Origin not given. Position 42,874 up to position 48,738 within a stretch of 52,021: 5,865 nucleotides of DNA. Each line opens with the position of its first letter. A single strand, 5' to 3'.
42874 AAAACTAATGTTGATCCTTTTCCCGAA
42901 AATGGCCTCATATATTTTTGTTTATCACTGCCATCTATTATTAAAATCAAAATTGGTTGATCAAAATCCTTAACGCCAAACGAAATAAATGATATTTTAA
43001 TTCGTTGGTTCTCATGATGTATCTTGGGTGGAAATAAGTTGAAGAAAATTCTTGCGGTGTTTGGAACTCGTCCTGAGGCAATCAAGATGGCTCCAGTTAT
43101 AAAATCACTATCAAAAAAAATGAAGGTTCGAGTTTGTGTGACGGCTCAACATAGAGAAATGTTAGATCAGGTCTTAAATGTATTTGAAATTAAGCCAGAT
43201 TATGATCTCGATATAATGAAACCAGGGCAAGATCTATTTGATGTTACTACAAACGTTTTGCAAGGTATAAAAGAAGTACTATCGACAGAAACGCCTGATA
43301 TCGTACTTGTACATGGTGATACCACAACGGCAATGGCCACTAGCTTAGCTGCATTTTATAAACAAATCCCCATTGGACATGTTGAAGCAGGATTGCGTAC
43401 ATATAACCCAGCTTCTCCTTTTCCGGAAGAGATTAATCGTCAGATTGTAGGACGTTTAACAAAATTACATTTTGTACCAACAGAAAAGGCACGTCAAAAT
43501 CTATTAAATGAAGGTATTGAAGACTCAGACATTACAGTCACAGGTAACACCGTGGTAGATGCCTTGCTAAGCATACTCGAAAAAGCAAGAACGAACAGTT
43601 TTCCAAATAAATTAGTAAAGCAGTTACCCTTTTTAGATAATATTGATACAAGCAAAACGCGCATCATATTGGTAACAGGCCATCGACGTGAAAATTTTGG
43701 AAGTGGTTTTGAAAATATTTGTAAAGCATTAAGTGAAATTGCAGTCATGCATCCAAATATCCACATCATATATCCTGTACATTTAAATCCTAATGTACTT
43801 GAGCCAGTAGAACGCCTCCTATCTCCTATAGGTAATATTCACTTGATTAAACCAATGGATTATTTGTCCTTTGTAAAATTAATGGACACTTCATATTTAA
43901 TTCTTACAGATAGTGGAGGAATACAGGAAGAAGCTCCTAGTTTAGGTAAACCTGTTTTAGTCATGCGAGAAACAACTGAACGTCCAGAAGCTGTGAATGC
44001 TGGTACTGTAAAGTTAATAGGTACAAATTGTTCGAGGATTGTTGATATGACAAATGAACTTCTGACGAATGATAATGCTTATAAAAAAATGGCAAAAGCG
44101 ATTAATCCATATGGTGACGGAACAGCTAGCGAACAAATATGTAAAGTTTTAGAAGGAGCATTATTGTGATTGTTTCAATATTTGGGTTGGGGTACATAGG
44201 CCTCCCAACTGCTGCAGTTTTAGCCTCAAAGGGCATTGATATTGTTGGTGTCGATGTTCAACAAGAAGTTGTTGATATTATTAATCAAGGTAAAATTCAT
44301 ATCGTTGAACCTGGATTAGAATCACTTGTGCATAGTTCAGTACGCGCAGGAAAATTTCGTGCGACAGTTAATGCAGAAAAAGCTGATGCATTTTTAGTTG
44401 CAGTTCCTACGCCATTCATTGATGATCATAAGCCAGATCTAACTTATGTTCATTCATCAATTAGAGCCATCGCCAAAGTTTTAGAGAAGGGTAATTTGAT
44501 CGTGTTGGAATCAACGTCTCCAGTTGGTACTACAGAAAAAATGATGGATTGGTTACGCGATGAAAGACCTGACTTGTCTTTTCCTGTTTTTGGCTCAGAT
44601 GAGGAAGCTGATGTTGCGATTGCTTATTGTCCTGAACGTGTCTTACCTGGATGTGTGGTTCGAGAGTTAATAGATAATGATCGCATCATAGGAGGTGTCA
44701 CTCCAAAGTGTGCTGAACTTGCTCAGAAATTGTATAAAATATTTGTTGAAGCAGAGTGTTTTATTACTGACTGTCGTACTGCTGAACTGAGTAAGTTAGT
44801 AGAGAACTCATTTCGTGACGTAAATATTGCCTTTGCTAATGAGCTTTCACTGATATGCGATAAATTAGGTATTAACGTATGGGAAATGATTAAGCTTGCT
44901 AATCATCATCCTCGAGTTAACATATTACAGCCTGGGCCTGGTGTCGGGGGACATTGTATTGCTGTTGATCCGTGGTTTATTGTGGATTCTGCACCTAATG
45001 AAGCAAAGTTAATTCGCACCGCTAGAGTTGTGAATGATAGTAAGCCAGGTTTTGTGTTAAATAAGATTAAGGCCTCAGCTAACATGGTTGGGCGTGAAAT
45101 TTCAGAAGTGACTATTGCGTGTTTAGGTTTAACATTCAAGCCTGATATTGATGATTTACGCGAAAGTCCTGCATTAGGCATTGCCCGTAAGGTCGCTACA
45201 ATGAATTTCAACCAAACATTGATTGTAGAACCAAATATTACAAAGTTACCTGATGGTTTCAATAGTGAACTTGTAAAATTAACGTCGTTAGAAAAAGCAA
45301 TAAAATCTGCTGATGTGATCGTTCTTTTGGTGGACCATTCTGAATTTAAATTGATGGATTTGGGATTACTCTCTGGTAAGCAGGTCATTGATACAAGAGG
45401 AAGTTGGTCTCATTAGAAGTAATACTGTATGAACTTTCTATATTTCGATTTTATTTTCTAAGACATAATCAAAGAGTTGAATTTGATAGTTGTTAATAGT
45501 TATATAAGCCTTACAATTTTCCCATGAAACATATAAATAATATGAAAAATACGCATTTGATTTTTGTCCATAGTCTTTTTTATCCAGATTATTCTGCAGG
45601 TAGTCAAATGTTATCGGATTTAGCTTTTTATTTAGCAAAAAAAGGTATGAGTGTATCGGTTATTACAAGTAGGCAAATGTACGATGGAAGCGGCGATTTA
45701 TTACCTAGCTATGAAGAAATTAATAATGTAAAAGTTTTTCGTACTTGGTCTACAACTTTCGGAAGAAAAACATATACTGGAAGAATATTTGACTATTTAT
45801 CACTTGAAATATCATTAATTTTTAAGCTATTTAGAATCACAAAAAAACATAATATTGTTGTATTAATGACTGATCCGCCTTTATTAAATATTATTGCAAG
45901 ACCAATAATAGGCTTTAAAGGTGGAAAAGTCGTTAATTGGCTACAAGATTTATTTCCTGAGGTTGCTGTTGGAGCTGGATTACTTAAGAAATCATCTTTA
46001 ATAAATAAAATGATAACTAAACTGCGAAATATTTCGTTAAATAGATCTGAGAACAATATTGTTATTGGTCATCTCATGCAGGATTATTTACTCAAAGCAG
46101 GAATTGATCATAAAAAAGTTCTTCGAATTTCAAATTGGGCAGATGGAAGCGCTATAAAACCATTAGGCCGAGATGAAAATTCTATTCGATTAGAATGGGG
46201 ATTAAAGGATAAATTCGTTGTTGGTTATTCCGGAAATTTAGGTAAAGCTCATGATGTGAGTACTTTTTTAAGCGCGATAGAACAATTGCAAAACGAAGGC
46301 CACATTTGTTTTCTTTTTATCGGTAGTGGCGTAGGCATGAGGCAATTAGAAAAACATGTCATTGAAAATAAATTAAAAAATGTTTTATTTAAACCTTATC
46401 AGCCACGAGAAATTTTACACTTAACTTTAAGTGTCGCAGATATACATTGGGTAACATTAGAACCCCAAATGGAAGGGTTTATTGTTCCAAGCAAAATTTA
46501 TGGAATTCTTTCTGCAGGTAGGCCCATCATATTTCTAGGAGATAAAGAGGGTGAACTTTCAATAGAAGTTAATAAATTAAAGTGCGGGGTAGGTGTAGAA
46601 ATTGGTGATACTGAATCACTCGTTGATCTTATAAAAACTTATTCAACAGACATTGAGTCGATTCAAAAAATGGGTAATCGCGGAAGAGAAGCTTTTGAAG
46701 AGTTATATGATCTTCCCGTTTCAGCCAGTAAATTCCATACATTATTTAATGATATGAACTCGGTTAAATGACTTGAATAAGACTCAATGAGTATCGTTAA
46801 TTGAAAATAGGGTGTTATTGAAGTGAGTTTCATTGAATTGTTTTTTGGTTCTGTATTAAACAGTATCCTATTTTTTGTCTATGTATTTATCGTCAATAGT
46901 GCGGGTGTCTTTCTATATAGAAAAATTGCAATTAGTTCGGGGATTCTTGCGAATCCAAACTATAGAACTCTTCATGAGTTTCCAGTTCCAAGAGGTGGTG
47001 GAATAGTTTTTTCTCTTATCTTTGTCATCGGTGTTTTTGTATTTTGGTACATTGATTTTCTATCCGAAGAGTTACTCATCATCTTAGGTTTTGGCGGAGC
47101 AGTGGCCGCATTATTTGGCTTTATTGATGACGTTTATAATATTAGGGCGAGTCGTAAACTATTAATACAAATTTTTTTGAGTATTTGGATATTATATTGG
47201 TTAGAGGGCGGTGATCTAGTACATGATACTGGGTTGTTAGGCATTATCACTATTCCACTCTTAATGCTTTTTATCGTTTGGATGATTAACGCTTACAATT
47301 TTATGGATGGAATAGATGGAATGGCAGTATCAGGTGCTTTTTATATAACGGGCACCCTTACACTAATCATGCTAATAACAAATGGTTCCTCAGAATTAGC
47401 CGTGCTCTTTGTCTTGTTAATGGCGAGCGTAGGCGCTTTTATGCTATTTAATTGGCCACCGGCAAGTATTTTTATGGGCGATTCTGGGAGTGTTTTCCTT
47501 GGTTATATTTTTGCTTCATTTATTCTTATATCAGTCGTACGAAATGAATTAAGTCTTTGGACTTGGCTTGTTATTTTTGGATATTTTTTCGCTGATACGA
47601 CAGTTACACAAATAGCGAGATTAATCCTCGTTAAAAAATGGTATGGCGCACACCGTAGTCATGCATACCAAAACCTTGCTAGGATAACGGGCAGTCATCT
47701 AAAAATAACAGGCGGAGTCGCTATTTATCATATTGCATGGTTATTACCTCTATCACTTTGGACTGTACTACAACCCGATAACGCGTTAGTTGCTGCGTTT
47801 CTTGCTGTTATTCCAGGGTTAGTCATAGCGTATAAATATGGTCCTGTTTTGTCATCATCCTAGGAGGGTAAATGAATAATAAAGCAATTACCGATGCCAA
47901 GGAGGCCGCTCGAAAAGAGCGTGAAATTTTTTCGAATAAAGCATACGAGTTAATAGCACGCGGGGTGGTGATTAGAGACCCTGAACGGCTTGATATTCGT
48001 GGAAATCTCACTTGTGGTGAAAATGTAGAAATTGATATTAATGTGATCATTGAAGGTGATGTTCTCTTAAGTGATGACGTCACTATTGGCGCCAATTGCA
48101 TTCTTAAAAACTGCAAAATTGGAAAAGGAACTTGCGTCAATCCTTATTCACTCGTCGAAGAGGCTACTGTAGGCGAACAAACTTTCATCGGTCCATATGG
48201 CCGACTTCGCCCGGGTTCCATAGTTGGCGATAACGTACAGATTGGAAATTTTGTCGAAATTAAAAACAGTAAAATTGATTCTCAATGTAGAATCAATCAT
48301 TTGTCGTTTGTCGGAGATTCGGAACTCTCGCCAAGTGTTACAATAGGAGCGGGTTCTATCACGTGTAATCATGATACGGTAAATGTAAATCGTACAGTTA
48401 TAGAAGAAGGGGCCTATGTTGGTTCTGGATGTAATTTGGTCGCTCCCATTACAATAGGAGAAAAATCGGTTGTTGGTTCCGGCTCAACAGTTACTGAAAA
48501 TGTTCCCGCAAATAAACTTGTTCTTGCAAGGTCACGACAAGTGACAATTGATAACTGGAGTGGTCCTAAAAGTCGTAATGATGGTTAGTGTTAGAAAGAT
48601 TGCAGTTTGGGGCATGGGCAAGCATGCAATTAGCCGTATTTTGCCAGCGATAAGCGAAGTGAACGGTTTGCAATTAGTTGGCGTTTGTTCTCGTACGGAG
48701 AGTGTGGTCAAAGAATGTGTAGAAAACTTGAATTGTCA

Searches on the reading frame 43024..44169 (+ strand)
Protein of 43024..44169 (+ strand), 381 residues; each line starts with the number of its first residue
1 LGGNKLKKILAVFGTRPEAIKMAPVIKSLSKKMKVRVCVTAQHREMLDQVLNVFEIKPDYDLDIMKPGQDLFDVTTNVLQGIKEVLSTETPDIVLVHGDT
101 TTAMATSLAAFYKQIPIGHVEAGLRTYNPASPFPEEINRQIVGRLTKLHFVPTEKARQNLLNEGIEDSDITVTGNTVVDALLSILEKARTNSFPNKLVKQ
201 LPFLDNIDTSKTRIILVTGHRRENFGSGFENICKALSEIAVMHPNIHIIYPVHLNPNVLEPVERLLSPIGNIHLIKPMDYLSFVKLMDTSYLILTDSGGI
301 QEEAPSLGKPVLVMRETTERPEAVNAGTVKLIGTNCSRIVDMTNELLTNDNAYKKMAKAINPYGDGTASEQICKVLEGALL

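Call 12: search_protein_families(library=ncbifam, proteins=[window:43024-44169:+], max_evalue=0.01)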
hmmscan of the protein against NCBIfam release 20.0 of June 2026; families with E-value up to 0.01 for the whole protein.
window:43024-44169:+ (381 aa): 4 families
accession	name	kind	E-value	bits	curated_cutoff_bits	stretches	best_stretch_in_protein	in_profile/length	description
TIGR00236.1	wecB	equivalog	3.2e-156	520.1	210.15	1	8-376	2-362/366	non-hydrolyzing UDP-N-acetylglucosamine 2-epimerase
TIGR03568.1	NeuC_NnaA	equivalog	3.8e-29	101.7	235.9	1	7-376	1-365/365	UDP-N-acetylglucosamine 2-epimerase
NF010135.0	PRK13609.1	equivalog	9.9e-05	21.4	500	1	81-374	95-363/388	diglucosyl diacylglycerol synthase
NF010134.0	PRK13608.1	equivalog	0.0048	16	557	0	88-375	102-364/391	diglucosyl diacylglycerol synthase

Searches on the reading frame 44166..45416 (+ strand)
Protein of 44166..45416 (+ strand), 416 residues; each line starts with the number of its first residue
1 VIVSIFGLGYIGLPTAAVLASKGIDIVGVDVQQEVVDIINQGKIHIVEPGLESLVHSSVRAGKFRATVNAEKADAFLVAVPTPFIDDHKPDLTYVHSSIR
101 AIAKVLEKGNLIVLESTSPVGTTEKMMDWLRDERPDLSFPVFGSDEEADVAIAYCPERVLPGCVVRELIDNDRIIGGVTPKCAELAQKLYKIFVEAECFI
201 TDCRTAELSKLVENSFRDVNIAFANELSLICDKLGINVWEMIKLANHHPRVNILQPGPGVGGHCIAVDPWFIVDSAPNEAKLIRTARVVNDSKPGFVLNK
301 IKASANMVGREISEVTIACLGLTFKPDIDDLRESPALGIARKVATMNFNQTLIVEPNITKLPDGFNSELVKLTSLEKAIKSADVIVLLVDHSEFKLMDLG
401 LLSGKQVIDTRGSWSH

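Call 12: search_protein_families(library=ncbifam, proteins=[window:44166-45416:+], max_evalue=0.01)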
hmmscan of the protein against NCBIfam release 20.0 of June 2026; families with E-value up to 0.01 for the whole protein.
window:44166-45416:+ (416 aa): 10 families
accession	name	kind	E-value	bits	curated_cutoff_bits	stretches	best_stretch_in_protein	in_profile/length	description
NF008286.0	PRK11064.1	equivalog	1.7e-197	656.1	459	1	3-414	6-419/420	UDP-N-acetyl-D-mannosamine dehydrogenase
TIGR03026.1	NDP-sugDHase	subfamily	1.4e-120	402.9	189.8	1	1-412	1-413/413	nucleotide sugar dehydrogenase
NF040825.1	UDPMaNacDH_Arch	equivalog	5.8e-111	371.3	750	1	2-400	2-383/418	UDP-N-acetyl-D-mannosamine dehydrogenase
NF041297.1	UDPGDh_AglM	equivalog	6.9e-48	163.6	670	1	1-410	1-413/429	UDP-glucose 6-dehydrogenase AglM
NF047673.2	TeichurnBiosyTuaD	equivalog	1.1e-47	163.1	700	1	3-401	4-397/439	UDP-glucose 6-dehydrogenase TuaD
NF011729.0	PRK15182.1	equivalog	6.7e-41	140.4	592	1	3-398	9-395/425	Vi polysaccharide biosynthesis UDP-N-acetylglucosamine C-6 dehydrogenase TviB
NF011631.0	PRK15057.1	equivalog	2.3e-17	63.2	757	1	1-386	1-364/388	UDP-glucose 6-dehydrogenase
TIGR00745.1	apbA_panE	subfamily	0.0018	17.6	141.35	1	3-80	2-76/305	2-dehydropantoate 2-reductase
NF042925.1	FHMPC_DH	equivalog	0.004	16.5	500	1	3-76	3-75/304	5-formyl-3-hydroxy-2-methylpyridine 4-carboxylate 5-dehydrogenase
NF043037.1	ThreonDh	equivalog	0.0095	15.4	350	0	3-79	5-78/297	L-threonate dehydrogenase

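Call 52: find_related_loci(query=window:44166-45416:+, collection=genome_contigs, flank=10000)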
Query window:44166-45416:+ (416 aa) in genome_contigs; peptide patterns used: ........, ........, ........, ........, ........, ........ (x = any residue, [..] = any of these).
204 stretches matched a pattern; 128 encode a relative of the query (tblastn E <= 1e-3); the best 80 are kept; 80 distinct loci.
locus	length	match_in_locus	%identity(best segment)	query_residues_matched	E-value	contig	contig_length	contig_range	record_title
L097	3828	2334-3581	69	1-415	0e+0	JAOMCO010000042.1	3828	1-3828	Candidatus Thioglobus sp. isolate AH-558-E04 AH-558-E04_NODE_42, whole genome shotgun sequence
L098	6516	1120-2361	70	3-415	0e+0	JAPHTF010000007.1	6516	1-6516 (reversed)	MAG: Gammaproteobacteria bacterium isolate N1M-Bin_14 c_000000533110, whole genome shotgun sequence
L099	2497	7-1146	70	36-415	0e+0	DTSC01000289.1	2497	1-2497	MAG TPA_asm: Flavobacteriales bacterium isolate UWMA-0041 NODE_49207_length_2497_cov_0.113845, whole genome shotgun sequ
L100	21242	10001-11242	61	3-414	5e-170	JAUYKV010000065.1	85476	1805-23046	MAG: Pseudomonas sp. isolate C24_metabat.bin.214_sub C24_k141_1115067, whole genome shotgun sequence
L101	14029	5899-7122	62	3-412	9e-170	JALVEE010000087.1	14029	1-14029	MAG: Saprospiraceae bacterium isolate 134-614_metabat2_scaf2bin.090 134-614_scaffold_2009_c1, whole genome shotgun seque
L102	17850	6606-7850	61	3-414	3e-169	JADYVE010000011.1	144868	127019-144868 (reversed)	Ensifer sp. IC3342 NODE_11_length_144868_cov_13.8124_ID_2940, whole genome shotgun sequence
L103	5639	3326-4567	61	3-414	2e-170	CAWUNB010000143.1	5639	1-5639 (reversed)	MAG: uncultured Thiotrichales bacterium isolate SRR1522971_concoct_148_1705335402 genome assembly, contig: ERZ11848521.1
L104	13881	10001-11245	61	3-414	3e-168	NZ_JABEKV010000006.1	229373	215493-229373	Sinorhizobium psoraleae strain CCBAU 65732 Scaffold_6, whole genome shotgun sequence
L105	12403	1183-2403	60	3-414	4e-166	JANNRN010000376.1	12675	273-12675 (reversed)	MAG: Phyllobacteriaceae bacterium isolate SOY_31_metabat_344 SOY_31_k141_74609, whole genome shotgun sequence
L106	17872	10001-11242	60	3-414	1e-165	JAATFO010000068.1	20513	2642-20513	MAG: Enterobacterales bacterium isolate bin_230 k141_6141065, whole genome shotgun sequence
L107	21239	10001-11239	61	3-414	2e-165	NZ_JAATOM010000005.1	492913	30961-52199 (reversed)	Variovorax sp. dw_308 5, whole genome shotgun sequence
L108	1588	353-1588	62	3-414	2e-180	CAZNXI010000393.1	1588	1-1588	MAG TPA_asm: uncultured Rheinheimera sp. isolate SRP072547_co1_84 genome assembly, contig: NODE_214972_length_1588_cov_2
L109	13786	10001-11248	58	1-412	5e-165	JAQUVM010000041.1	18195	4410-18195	MAG: Burkholderiales bacterium isolate STD2_167 NODE_11271_length_18195_cov_3.242362_Sandtown_D2, whole genome shotgun s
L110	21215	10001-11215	60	3-412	1e-164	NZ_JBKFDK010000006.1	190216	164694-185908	Motilimonas sp. KMU-193 6, whole genome shotgun sequence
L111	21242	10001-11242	59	3-414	3e-163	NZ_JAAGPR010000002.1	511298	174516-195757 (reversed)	Paraburkholderia sp. Ac-20340 NODE_2_length_511298_cov_34.634443/0, whole genome shotgun sequence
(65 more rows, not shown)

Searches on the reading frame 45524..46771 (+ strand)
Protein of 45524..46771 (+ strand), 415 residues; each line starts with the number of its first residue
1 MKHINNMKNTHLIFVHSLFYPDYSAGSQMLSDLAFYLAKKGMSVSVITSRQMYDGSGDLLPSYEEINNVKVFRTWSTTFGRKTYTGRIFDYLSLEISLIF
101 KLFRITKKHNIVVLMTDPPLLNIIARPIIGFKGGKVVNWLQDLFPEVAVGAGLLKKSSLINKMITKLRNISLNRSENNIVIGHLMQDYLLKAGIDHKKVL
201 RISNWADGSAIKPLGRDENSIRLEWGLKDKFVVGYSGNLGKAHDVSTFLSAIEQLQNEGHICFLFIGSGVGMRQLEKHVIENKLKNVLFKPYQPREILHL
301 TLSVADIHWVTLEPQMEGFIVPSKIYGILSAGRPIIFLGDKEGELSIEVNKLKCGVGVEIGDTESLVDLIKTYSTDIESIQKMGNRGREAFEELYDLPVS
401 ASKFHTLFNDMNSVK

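Call 33: search_protein_families(library=pfam, proteins=[window:45524-46771:+], max_evalue=0.0001)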
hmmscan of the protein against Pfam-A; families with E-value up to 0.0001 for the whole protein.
window:45524-46771:+ (415 aa): 1 family
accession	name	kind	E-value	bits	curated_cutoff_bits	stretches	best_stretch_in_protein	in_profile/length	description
PF00534.26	Glycos_transf_1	-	8.3e-09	35.6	26.4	1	225-389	9-171/172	Glycosyl transferases group 1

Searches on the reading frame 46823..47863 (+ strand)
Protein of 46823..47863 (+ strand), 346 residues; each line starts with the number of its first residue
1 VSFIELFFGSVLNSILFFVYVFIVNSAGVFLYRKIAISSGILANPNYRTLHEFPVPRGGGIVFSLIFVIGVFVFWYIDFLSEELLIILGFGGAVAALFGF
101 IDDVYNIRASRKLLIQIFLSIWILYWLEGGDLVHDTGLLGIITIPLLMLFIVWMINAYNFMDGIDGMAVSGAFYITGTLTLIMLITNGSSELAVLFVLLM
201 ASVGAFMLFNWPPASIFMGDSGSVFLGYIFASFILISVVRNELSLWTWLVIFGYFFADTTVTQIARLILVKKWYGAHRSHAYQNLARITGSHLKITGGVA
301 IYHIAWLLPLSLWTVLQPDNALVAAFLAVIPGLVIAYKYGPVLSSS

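Call 33: search_protein_families(library=pfam, proteins=[window:46823-47863:+], max_evalue=0.0001)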
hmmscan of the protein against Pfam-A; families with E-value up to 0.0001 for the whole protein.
window:46823-47863:+ (346 aa): 1 family
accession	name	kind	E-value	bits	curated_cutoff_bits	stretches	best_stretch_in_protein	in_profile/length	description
PF00953.26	Glycos_transf_4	-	2.2e-33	115.9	27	1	86-237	2-159/160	Glycosyl transferase family 4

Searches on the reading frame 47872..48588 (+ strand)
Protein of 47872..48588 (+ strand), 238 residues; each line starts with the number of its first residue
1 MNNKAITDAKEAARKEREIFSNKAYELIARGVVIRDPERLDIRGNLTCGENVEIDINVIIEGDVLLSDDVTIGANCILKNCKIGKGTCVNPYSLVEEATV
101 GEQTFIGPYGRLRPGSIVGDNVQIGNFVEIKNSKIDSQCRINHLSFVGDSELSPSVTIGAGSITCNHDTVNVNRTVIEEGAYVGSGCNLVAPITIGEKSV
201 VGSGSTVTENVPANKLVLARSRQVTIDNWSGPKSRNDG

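Call 33: search_protein_families(library=pfam, proteins=[window:47872-48588:+], max_evalue=0.0001)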
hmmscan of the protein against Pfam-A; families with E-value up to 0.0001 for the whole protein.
window:47872-48588:+ (238 aa): 4 families
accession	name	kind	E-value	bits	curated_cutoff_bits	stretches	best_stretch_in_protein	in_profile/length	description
PF00132.30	Hexapep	-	3.5e-23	80.7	27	2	175-208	2-35/36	Bacterial transferase hexapeptide (six repeats)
PF25084.1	LbH_EIF2B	-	1.3e-12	48.1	54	2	111-202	17-100/105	EIF2B subunit epsilon LbH domain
PF24894.1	Hexapep_GlmU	-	1.2e-06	29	23.3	0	94-148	31-84/104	GlmU-like, C-terminal hexapeptide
PF07959.18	Fucose_pyrophosphorylase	-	2.4e-05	23.9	34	0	50-97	294-343/418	Fucose pyrophosphorylase domain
